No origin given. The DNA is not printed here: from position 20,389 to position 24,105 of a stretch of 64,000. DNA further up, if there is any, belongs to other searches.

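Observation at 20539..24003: Single-polypeptide GH18-like + CE4 deacetylase + processive GT2 synthase fusion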

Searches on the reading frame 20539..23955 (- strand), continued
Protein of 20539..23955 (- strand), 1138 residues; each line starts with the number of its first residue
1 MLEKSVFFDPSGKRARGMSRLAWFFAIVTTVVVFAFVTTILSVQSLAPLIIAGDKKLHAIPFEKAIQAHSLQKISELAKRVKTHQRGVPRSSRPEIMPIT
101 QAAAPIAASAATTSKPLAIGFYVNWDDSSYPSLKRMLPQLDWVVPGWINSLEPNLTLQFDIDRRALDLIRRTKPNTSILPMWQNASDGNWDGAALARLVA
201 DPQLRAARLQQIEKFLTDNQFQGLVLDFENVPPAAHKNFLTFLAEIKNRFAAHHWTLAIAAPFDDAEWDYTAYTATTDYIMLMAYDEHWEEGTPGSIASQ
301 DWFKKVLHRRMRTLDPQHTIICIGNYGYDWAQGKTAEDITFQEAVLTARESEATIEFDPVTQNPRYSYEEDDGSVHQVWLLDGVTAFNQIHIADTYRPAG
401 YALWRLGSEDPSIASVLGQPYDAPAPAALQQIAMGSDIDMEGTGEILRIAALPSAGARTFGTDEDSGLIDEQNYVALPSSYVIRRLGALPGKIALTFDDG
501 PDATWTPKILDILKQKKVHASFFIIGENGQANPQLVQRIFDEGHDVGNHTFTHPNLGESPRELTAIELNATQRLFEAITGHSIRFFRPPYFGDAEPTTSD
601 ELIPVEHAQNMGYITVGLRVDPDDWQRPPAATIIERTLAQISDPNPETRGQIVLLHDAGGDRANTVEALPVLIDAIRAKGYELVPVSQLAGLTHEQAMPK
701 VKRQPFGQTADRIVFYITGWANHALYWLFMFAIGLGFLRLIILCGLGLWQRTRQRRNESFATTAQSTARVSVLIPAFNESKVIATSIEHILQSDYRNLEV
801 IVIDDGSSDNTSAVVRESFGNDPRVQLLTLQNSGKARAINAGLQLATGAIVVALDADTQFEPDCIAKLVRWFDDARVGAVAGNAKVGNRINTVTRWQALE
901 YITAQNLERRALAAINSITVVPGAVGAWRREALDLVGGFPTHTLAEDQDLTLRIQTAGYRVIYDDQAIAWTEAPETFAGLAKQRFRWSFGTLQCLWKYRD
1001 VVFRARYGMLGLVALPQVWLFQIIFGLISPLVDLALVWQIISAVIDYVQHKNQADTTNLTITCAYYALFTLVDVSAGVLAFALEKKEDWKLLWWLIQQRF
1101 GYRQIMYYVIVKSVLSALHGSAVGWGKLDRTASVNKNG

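Call 32: find_encoding_contigs(protein=P0008, flank=10000, max_places=2)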
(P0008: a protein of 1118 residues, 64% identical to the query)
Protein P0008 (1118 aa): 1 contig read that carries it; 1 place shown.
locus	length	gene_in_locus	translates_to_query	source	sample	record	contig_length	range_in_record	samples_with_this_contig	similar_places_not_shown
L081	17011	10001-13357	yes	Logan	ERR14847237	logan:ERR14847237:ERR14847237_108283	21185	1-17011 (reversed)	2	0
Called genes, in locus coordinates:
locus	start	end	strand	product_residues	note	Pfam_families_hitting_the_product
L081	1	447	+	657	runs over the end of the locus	PF07715:Plug, PF00593:TonB_dep_Rec_b-barrel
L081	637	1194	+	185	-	PF01923:Cob_adeno_trans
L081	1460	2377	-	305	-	PF00480:ROK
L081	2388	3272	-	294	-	PF03186:CobD_Cbib (weak), PF17113:AmpE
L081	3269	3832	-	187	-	PF01510:Amidase_2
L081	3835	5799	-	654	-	PF07793:DUF1631 (faint), PF26671:DUF1631_2nd, PF26672:DUF1631_3rd, PF26670:DUF1631_C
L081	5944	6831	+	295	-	PF02749:QRPTase_N, PF01729:QRPTase_C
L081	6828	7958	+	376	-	PF13641:Glyco_tranf_2_3 (faint), PF00535:Glycos_transf_2, PF04138:GtrA_DPMS_TM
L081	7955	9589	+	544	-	PF11028:TMEM260_N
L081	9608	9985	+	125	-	-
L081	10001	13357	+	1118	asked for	PF00704:Glyco_hydro_18, PF01522:Polysacc_deac_1, PF13506:Glyco_transf_21, PF00535:Glycos_transf_2, PF13641:Glyco_tranf_2_3, PF01644:Chitin_synth_1 (weak), PF03142:Chitin_synth_2 (weak), PF13632:Glyco_trans_2_3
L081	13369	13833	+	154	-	PF00582:Usp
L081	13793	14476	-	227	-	PF00440:TetR_N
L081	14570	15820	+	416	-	PF04116:FA_hydroxylase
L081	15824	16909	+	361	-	PF11288:DUF3089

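Call 34: predict_structure(alignment_id=A1)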
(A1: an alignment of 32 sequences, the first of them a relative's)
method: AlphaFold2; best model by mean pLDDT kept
length: 1138 residues; sequences in the alignment: 32
mean_pLDDT: 76.0   pTM: 0.53
mean pLDDT of the five models: 76.0, 73.3, 70.9, 70.5, 67.6
residues with pLDDT >= 90: 227; 70-90: 599; 50-70: 184; < 50: 128
segments of 3 or more residues with pLDDT < 50: 1-23, 36-74, 86-88, 91-98, 620-622, 703-723, 760-764, 1052-1054, 1125-1127, 1129-1138
pLDDT, mean of each block of 10 residues (from residue 1): 31 37 49 48 30 24 30 51 52 44 61 88 79 88 93 86 84 89 84 91 93 92 90 91 95 92 90 94 78 77 92 93 89 82 87 88 89 87 92 94 90 89 91 76 83 88 88 88 85 86 88 94 85 84 91 72 76 78 84 59 82 76 62 84 73 68 85 92 92 86 43 38 54 67 74 63 61 83 80 85 83 86 86 76 87 77 83 85 75 77 74 74 73 86 75 86 82 71 74 80 83 80 64 64 63 60 69 74 76 70 67 66 49 41
secondary structure, 60 per line:
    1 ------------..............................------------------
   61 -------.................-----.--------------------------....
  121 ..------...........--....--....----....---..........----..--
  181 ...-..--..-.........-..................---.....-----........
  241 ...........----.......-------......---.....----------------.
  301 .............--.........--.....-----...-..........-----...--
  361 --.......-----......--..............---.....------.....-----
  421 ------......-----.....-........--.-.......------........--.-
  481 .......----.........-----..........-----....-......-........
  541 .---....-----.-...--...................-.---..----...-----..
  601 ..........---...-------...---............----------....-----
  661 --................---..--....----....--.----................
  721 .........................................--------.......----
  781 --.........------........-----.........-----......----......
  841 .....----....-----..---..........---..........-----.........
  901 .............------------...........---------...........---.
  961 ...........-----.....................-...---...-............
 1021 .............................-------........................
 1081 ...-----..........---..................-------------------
elements in order (helices of 4 or more, strands of 3 or more residues): H13-42 H68-84 E117-122 H129-139 E142-145 E148-151 E156-159 H163-172 E181-183 H192-200 H202-219 E223-227 H233-251 E256-262 H270-275 E279-283 H300-313 E319-324 E327-331 E337-339 H341-350 E356-358 E363-369 E375-380 H383-396 E400-404 H411-415 H427-430 E438-442 E444-451 E456-462 E469-476 E481-487 E492-500 H506-515 E521-524 H526-531 H533-541 E545-548 H561-579 H599-610 E614-616 H630-641 E652-655 H663-678 H686-689 H694-697 H705-761 E770-776 H783-791 E798-805 H811-819 E825-830 H835-845 E850-853 H864-873 E877-886 H892-913 E926-929 H930-936 H946-956 E960-971 H977-997 H1009-1049 H1057-1083 H1089-1098 H1102-1119
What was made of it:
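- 23908..23955 (-): Cytoplasmic N-terminal peptide (residues 1-16) carrying the family-wide motif F7-x-D9-P-x-G12-x-R14. Its role is unknown; it may be regulatory. Call 34: low pLDDT.
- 23827..23898 (-): TM1, a signal-anchor helix (about residues 20-43), N-terminus inside. Call 34: helix 13-42.
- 22495..22653 (-): Beta-strand-rich linker module (about residues 435-487) between GH18 and CE4. No family could be assigned. Call 34 shows strands 438-487 with pLDDT about 83-88.
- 20599..20937 (-): C-terminal membrane helices (about residues 1007-1119), the presumed polysaccharide channel. Call 34 (helices 1009-1049, 1057-1083, 1089-1098, 1102-1119).
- The model's inter-domain geometry is unreliable (pTM 0.53, call 34).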

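Call 37: fold_search(model_id=the predicted structure, library=pdb)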
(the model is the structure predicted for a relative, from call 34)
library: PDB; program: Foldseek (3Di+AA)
matches with E <= 10: 1738; with E <= 0.001: 512
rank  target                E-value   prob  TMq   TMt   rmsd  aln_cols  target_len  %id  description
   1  5jh8                  5.7e-20  1.00  0.25  0.85   2.5       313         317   21  Crystal structure of chitinase from Chromobacterium violaceum ATCC 12472 (released 2016-05-25)
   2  4s3j_C                6.0e-20  1.00  0.24  0.63   3.0       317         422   21  Crystal structure of the Bacillus cereus spore cortex-lytic enzyme SleL (released 2015-08-19)
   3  4wiw_D                1.1e-19  1.00  0.24  0.72   3.7       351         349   22  Crystal structure of C-terminal domain of putative chitinase from Desulfitobacterium hafniense DCB-2 (released 2014-10-08)
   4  4s3k                  2.5e-19  1.00  0.25  0.62   3.2       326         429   18  Crystal structure of the Bacillus megaterium QM B1551 spore cortex-lytic enzyme SleL (released 2015-08-19)
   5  4s3j_B                2.8e-19  1.00  0.25  0.62   3.2       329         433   20  Crystal structure of the Bacillus cereus spore cortex-lytic enzyme SleL (released 2015-08-19)
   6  4wiw_A                3.1e-19  1.00  0.24  0.73   3.7       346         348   22  Crystal structure of C-terminal domain of putative chitinase from Desulfitobacterium hafniense DCB-2 (released 2014-10-08)
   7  4s3j_A                7.5e-19  1.00  0.24  0.62   3.0       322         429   20  Crystal structure of the Bacillus cereus spore cortex-lytic enzyme SleL (released 2015-08-19)
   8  6yv7_B                2.1e-18  1.00  0.20  0.63  14.1       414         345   21  Mannosyltransferase PcManGT from Pyrobaculum calidifontis (released 2020-07-22)
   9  9yq5_A                5.0e-18  1.00  0.25  0.56  15.8       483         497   18  Chlorella virus hyaluronan synthase bound to an inserted UDP-GlcA (released 2025-12-10)
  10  7sp7_A                1.1e-17  1.00  0.25  0.56  15.1       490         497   16  Chlorella virus hyaluronan synthase inhibited by UDP (released 2022-04-06)
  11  7sp9_A                1.4e-17  1.00  0.25  0.55  15.2       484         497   16  Chlorella virus Hyaluronan Synthase in the GlcNAc-primed channel-closed state (released 2022-04-06)
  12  6yv7_A                1.5e-17  1.00  0.20  0.63  14.5       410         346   21  Mannosyltransferase PcManGT from Pyrobaculum calidifontis (released 2020-07-22)
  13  3cz8_A                1.6e-17  1.00  0.21  0.76   2.6       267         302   24  Crystal structure of putative sporulation-specific glycosylase ydhD from Bacillus subtilis (released 2008-05-27)
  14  3cz8_B                2.2e-17  1.00  0.21  0.77   2.6       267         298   24  Crystal structure of putative sporulation-specific glycosylase ydhD from Bacillus subtilis (released 2008-05-27)
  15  7sp8_A                4.3e-17  1.00  0.25  0.55  14.1       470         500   18  Chlorella virus Hyaluronan Synthase bound to UDP-GlcNAc (released 2022-04-06)
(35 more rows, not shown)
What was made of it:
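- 22714..23613 (-): GH18 (beta/alpha)8-barrel domain (residues 115-414) of the YdhD/SleL/YaaH type. It carries D227-F-E229, Y285-D286 and W404. Call 37 (TM 0.85 to 5jh8).
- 20974..21657 (-): GT2 catalytic domain (residues 767-994) of the processive beta-glycan synthase type: DDGSSD 804-809, DAD 855-857, AED 945-947, QRFRW 983-987. Call 37 (HAS, BcsA).
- On Glycoside hydrolase family 18: Foldseek gives TM 0.85 and rmsd 2.5 to 5jh8, and also matches SleL and YdhD (calls 34, 37).
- On Processive membrane GT2 beta-glycan synthases (PgaC/IcaA, BcsA, HAS, chitin synthase, NodC): Foldseek alignments to HAS and BcsA span 450-530 columns (call 37).
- Checked: Fold (calls 34, 37).
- Matches are to GH18 barrels, a PgdA-type CE4, and hyaluronan and cellulose synthases (calls 34, 37).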
